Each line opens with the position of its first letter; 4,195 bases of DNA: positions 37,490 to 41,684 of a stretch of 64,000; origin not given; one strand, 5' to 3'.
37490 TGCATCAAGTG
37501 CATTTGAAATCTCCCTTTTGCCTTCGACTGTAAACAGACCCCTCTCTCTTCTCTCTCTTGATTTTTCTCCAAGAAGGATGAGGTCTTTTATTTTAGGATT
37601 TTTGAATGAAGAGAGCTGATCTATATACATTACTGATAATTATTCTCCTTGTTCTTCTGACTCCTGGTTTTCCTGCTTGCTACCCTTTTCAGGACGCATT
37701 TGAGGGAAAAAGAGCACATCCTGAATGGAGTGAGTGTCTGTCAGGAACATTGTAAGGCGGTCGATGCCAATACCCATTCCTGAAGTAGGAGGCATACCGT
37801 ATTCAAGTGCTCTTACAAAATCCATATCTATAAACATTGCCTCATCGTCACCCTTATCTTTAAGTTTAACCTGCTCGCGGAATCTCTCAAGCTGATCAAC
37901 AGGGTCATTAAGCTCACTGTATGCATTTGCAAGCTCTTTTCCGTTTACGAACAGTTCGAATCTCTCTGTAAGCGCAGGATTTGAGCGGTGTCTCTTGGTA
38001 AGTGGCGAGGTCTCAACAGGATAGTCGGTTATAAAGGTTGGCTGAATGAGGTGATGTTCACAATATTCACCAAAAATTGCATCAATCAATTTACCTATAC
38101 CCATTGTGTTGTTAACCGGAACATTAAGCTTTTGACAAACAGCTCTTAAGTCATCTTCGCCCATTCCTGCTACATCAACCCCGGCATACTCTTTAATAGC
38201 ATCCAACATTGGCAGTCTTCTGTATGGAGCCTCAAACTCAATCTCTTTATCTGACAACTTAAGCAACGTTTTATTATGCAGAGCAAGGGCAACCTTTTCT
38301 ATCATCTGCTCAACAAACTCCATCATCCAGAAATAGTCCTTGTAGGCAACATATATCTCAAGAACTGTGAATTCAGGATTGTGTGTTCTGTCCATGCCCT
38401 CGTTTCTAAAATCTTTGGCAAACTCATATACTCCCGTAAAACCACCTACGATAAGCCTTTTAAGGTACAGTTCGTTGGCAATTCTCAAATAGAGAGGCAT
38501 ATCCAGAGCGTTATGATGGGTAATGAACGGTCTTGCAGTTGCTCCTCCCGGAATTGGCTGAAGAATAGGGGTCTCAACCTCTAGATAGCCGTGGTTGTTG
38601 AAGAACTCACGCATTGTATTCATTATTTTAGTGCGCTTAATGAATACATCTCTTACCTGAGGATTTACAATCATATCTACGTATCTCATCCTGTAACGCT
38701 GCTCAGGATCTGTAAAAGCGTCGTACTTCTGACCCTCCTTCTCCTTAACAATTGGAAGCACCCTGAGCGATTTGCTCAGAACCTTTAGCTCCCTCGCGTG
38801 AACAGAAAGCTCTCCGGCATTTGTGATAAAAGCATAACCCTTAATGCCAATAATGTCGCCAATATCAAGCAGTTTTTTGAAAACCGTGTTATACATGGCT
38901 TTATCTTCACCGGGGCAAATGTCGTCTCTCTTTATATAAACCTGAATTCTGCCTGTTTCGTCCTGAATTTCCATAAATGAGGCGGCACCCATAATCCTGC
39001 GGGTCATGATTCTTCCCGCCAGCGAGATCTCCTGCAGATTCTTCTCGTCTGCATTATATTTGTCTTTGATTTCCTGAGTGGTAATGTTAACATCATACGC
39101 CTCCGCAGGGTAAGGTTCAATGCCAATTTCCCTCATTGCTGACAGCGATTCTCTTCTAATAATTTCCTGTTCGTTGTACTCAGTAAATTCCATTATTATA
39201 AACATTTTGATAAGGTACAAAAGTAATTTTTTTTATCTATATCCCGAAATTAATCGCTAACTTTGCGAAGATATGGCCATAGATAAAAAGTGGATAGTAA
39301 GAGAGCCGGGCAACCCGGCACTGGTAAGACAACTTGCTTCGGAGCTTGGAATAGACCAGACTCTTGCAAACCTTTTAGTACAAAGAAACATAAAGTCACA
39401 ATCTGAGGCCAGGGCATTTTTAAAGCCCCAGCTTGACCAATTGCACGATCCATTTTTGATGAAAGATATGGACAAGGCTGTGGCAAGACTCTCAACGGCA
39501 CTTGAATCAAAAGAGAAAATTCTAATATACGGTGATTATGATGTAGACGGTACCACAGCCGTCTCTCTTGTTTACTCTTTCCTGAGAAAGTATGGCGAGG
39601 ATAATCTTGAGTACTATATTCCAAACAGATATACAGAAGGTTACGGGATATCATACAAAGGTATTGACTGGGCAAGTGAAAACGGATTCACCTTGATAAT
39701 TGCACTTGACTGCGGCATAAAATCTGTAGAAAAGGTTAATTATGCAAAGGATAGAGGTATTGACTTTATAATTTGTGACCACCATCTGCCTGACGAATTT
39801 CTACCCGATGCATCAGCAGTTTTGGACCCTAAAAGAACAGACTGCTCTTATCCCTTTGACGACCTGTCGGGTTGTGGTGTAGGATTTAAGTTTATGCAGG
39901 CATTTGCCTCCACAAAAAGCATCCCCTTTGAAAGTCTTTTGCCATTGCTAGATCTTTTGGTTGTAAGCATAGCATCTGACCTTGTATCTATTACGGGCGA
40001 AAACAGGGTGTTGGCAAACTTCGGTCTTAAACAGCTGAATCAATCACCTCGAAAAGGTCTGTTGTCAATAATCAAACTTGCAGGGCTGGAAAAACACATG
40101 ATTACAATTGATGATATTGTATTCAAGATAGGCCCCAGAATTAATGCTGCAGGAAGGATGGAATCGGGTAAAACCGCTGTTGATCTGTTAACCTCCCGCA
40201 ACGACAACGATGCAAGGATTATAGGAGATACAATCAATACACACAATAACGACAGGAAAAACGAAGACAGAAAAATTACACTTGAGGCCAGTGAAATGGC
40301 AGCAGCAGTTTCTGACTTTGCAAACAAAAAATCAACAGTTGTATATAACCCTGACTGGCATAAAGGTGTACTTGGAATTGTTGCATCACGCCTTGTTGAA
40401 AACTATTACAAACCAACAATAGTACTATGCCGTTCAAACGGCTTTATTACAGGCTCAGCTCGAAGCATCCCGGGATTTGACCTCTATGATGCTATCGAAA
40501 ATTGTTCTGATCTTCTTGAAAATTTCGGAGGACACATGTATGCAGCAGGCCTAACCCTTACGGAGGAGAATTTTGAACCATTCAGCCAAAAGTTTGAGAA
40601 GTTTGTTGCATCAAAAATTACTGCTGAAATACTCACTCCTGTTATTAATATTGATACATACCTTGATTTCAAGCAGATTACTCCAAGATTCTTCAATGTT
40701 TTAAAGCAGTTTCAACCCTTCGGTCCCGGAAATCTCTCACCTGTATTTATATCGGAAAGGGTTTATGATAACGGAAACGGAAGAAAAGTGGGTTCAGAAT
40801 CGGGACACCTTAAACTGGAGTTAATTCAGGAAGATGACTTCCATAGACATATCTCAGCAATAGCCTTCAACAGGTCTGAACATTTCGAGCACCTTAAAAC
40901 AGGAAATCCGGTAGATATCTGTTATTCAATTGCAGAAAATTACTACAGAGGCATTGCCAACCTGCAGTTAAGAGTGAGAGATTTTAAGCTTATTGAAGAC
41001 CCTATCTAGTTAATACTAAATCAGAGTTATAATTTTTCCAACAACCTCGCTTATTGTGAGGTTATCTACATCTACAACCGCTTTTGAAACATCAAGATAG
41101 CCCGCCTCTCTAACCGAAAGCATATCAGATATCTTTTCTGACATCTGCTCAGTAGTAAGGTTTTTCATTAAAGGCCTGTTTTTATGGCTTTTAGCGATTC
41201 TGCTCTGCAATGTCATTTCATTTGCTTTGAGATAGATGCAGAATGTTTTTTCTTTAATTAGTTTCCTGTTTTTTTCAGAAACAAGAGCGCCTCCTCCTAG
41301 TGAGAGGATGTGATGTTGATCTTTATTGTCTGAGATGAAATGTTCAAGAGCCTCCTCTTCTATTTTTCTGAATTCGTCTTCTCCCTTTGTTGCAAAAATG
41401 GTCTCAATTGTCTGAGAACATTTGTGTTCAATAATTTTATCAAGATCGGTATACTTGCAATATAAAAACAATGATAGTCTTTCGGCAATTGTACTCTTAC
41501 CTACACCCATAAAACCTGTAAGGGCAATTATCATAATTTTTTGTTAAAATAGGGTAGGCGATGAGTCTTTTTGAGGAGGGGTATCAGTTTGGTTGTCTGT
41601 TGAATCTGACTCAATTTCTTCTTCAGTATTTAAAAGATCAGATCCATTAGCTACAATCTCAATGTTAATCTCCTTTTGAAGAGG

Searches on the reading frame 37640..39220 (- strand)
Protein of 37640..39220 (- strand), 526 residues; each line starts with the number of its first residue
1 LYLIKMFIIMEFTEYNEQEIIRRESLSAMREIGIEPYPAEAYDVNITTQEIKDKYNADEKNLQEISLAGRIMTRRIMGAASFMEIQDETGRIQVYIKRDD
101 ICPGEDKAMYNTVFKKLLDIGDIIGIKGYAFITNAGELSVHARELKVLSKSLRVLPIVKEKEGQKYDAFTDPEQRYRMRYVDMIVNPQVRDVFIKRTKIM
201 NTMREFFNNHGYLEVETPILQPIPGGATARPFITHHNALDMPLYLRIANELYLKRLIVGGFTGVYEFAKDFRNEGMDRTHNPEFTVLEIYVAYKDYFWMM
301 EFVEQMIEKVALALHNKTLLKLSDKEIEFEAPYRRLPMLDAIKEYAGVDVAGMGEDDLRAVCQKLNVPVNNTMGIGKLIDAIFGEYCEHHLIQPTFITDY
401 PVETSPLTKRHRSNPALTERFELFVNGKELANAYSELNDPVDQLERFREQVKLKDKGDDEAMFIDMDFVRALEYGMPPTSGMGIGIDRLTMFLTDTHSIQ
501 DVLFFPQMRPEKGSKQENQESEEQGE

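Call 11: search_protein_families(library=pfam, proteins=[window:37640-39220:-], max_evalue=0.00001)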
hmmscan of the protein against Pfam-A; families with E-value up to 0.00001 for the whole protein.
window:37640-39220:- (526 aa): 2 families
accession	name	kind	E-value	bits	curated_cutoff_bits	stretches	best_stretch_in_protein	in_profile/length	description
PF00152.25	tRNA-synt_2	-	4.5e-92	308.8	25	1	172-508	2-307/308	tRNA synthetases class II (D, K and N)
PF01336.31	tRNA_anti-codon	-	9.4e-14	51.6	27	1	66-148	2-75/75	OB-fold nucleic acid binding domain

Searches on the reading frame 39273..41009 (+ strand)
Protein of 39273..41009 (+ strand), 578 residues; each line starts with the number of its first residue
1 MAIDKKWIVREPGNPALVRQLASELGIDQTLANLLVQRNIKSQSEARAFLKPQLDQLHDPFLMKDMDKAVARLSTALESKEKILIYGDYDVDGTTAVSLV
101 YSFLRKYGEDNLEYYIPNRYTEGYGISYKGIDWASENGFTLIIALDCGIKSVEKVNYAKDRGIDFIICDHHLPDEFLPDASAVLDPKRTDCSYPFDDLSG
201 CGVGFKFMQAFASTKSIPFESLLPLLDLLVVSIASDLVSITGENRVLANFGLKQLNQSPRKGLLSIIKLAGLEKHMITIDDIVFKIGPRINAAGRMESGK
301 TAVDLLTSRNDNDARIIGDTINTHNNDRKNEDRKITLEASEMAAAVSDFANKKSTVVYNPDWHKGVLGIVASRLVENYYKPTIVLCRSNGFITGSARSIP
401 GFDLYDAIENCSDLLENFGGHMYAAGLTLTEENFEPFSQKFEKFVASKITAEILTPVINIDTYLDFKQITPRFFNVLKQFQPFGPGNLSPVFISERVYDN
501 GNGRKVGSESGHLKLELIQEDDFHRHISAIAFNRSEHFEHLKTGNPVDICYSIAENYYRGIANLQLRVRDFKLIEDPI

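Call 11: search_protein_families(library=pfam, proteins=[window:39273-41009:+], max_evalue=0.00001)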
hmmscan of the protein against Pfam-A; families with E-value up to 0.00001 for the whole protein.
window:39273-41009:+ (578 aa): 3 families
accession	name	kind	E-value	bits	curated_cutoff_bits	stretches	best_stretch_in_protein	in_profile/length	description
PF01368.27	DHH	-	2.1e-28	99.5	28.1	1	82-215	1-107/125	DHH family, N-terminal domain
PF17768.7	RecJ_OB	-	2.4e-26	92.3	27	1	460-570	1-107/107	RecJ OB domain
PF02272.25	DHHA1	-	5.1e-16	59.4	25.9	1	355-446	5-101/102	DHHA1 domain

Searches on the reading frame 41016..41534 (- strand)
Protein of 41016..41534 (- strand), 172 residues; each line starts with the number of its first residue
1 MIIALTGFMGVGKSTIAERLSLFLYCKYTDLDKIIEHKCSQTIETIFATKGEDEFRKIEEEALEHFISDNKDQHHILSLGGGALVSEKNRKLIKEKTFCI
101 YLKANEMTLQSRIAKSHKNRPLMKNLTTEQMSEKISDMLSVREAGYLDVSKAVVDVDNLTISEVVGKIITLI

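Call 11: search_protein_families(library=pfam, proteins=[window:41016-41534:-], max_evalue=0.00001)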
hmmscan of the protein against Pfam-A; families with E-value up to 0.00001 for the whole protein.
window:41016-41534:- (172 aa): 2 families
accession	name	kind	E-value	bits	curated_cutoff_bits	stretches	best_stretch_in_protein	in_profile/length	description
PF01202.28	SKI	-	7.6e-37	127.3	22.1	1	9-170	1-156/159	Shikimate kinase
PF13238.12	AAA_18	-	5.1e-10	40.3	29.4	1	3-125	1-120/128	AAA domain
